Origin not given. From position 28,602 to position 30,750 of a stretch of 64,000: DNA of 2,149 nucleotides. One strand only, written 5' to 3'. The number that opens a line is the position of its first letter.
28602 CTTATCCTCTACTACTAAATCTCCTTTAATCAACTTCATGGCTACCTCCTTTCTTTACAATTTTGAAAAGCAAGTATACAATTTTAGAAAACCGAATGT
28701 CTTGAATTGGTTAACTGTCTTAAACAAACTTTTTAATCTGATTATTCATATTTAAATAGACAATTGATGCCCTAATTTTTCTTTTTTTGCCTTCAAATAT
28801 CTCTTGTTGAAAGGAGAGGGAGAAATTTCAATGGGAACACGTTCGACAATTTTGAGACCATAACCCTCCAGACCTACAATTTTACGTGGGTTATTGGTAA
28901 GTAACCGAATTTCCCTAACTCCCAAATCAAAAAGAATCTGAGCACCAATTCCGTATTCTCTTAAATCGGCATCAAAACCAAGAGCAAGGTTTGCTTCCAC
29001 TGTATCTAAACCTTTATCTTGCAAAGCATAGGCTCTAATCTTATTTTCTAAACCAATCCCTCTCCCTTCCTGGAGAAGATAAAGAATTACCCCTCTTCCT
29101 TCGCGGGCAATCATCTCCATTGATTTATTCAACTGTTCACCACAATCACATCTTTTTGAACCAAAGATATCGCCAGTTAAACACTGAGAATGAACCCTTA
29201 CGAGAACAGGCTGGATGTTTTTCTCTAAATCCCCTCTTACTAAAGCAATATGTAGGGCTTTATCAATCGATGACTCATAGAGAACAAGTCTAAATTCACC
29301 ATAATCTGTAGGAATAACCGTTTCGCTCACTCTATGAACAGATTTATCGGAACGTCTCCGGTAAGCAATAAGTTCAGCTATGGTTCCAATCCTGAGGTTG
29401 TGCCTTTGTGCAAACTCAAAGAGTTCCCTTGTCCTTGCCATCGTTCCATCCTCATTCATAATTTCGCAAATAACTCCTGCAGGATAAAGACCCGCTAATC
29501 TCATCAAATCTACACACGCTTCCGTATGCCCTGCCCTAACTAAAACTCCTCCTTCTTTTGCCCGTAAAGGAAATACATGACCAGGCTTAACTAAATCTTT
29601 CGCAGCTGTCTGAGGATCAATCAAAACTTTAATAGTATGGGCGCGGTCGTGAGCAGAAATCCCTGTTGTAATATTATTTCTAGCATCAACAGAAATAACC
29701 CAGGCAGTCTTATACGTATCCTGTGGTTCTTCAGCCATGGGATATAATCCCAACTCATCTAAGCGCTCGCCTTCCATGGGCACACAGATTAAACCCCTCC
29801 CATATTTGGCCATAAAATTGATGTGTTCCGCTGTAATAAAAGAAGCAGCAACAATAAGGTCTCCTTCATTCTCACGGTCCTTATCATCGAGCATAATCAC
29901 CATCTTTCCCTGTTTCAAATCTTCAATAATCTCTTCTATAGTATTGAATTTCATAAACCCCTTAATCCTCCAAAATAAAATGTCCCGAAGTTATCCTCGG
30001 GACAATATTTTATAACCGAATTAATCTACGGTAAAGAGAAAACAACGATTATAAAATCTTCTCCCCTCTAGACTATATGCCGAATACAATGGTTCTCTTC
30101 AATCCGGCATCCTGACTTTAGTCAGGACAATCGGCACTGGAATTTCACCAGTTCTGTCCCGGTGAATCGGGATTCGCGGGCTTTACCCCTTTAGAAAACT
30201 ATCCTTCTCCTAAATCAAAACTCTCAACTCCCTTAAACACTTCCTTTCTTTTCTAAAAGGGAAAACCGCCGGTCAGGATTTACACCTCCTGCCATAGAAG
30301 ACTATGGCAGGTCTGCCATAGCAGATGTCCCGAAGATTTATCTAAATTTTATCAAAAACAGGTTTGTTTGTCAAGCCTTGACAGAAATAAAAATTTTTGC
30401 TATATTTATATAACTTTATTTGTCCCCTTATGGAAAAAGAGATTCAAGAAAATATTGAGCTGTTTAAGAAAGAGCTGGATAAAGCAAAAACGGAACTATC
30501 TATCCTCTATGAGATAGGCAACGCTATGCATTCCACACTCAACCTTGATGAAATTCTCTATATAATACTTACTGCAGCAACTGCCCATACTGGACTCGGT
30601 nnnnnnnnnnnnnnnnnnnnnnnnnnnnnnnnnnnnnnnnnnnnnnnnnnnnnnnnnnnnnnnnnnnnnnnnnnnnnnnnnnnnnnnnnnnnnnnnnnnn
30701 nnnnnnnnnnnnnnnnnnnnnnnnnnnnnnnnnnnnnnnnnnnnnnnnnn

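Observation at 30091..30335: FMN riboswitch with an unusually long P3 and a duplicated 5' leader element forming a competing hairpin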

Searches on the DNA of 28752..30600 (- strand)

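Call 3: search_rna_families(source=window, start=29800, end=30600, threshold=evalue, max_evalue=10, show_alignments=5)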
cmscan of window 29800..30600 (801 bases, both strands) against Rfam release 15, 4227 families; matches with E-value up to 10: 8.
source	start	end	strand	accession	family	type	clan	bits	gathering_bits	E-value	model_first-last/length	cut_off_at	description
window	30094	30303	-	RF00050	FMN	Cis-reg; riboswitch;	-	50.2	66.2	2.6e-10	1-138/138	no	FMN riboswitch aptamer (RFN element)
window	30024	30111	-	RF01712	Methylobacterium-1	Gene; sRNA;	-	17.7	40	1.9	1-103/103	no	Methylobacterium-1 RNA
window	29969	30082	-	RF00121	MicC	Gene; sRNA;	-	17.6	90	8.2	1-123/123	no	MicC RNA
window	29970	30015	-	RF03299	mir-1000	Gene; miRNA;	-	17.3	50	0.84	1-72/72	no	mir-1000 microRNA precursor family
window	30110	30192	+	RF02233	sX14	Gene; sRNA;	-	15.8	80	2.7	1-92/92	no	Xanthomonas sRNA sX14/Xoo3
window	29827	29859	-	RF04332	Plastid-rpoB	Cis-reg;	-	15.4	45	8.6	1-49/49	no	Plastid-rpoB 5UTR RNA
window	30374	30398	+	RF02931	Bacilli-1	Gene; sRNA;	-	14.3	55.6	3.2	1-65/65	no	Bacilli-1 RNA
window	30363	30414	+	RF02350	psRNA6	Gene; sRNA;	-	8.9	60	7.4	1-333/333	no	Nitrosomonas sRNA psRNA6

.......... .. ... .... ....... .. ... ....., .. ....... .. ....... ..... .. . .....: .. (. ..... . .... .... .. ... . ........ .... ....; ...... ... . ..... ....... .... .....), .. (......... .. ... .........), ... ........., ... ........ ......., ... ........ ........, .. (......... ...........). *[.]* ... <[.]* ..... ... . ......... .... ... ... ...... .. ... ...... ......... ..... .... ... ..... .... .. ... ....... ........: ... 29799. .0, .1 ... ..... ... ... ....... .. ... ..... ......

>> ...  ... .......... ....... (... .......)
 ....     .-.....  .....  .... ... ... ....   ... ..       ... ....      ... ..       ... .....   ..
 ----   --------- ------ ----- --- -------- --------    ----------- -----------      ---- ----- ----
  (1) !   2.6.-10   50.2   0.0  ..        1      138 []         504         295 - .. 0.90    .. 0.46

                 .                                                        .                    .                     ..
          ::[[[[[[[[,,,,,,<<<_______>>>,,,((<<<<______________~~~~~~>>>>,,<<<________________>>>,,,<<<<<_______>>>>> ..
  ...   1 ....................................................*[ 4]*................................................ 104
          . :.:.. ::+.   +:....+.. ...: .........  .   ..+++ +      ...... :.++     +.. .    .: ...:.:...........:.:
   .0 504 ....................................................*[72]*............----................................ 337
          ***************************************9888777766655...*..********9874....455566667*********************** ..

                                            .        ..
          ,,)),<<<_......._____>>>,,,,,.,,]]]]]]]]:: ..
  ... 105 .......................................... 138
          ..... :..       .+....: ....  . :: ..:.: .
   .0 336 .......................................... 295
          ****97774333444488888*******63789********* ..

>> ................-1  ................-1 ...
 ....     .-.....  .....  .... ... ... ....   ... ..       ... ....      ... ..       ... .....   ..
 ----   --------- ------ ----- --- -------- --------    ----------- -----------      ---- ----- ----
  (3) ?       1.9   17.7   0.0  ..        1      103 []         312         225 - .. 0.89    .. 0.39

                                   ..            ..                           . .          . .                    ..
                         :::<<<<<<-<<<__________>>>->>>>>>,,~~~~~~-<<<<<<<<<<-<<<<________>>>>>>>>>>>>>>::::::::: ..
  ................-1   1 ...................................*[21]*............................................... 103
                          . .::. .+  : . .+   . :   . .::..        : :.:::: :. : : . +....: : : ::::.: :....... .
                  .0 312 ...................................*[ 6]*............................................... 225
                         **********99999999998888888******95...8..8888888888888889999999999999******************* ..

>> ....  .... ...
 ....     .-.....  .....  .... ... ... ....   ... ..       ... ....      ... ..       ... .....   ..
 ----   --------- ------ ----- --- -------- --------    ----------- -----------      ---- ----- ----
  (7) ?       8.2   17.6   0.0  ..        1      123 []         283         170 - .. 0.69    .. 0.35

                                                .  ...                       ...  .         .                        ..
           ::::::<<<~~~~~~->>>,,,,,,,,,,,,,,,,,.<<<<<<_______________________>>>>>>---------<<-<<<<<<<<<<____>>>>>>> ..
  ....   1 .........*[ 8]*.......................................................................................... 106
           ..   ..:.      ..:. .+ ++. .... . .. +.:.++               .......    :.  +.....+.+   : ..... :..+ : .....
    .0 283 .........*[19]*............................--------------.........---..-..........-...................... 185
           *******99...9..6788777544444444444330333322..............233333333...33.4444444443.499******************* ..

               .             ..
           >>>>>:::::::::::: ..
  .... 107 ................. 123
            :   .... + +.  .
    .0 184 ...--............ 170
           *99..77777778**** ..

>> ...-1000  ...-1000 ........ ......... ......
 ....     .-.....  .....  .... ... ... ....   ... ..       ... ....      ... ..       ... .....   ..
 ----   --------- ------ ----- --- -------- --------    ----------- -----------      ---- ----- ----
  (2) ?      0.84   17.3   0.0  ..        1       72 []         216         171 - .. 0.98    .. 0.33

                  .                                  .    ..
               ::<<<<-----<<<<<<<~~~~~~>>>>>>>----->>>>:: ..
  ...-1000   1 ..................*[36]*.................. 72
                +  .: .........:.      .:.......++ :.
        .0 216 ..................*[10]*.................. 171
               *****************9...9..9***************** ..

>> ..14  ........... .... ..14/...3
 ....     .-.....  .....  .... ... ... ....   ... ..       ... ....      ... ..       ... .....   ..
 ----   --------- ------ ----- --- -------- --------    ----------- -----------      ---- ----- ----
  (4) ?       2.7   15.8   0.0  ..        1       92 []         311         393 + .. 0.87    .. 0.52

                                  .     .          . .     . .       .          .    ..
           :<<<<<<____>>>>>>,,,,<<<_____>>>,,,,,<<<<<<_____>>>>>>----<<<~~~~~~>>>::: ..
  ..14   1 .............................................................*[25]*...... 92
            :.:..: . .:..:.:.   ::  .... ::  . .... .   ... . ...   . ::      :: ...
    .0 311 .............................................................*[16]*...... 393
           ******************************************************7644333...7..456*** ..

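Call 12: search_rna_families(sources=[L001, L002, L003, L004, L005, L006, L007, L008, L010, L011, L013, L014, L015, L016, L021, L027, L032, L039, L072], threshold=gathering, show_alignments=3)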
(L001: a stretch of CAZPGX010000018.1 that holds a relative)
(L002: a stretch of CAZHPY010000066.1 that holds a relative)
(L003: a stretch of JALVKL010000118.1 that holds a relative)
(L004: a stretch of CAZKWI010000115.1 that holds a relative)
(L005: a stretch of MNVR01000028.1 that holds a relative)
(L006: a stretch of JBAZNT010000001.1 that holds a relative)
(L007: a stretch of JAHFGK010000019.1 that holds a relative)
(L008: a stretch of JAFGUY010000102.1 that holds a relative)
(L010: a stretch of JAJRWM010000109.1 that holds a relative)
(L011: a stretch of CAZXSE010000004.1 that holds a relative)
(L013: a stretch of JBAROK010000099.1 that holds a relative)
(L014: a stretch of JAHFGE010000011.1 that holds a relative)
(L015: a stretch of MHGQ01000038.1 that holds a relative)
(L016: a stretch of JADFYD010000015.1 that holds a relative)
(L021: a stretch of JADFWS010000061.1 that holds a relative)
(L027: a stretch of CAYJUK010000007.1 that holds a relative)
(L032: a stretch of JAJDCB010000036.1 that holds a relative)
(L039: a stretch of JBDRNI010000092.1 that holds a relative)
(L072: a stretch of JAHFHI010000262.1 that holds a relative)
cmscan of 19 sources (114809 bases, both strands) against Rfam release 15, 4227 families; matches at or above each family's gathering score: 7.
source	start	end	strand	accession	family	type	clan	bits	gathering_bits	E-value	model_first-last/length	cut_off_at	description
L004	99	226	+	RF00050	FMN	Cis-reg; riboswitch;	-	97.6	66.2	4.5e-21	1-138/138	no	FMN riboswitch aptamer (RFN element)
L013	2791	2929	+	RF00050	FMN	Cis-reg; riboswitch;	-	97.6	66.2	4.5e-21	1-138/138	no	FMN riboswitch aptamer (RFN element)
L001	2810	2933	+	RF00050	FMN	Cis-reg; riboswitch;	-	93.3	66.2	6.6e-20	1-138/138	no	FMN riboswitch aptamer (RFN element)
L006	2667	2942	+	RF00050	FMN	Cis-reg; riboswitch;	-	80.5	66.2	2e-16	1-138/138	no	FMN riboswitch aptamer (RFN element)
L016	2681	2842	+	RF00050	FMN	Cis-reg; riboswitch;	-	69.7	66.2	1.8e-13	1-138/138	no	FMN riboswitch aptamer (RFN element)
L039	2740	2906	+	RF00050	FMN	Cis-reg; riboswitch;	-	69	66.2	2.7e-13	1-138/138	no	FMN riboswitch aptamer (RFN element)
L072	61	149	-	RF03167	c-di-GMP-I-GGC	Cis-reg; riboswitch;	CL00126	67.5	59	1.5e-13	1-80/80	no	c-di-GMP-I-GGC riboswitch aptamer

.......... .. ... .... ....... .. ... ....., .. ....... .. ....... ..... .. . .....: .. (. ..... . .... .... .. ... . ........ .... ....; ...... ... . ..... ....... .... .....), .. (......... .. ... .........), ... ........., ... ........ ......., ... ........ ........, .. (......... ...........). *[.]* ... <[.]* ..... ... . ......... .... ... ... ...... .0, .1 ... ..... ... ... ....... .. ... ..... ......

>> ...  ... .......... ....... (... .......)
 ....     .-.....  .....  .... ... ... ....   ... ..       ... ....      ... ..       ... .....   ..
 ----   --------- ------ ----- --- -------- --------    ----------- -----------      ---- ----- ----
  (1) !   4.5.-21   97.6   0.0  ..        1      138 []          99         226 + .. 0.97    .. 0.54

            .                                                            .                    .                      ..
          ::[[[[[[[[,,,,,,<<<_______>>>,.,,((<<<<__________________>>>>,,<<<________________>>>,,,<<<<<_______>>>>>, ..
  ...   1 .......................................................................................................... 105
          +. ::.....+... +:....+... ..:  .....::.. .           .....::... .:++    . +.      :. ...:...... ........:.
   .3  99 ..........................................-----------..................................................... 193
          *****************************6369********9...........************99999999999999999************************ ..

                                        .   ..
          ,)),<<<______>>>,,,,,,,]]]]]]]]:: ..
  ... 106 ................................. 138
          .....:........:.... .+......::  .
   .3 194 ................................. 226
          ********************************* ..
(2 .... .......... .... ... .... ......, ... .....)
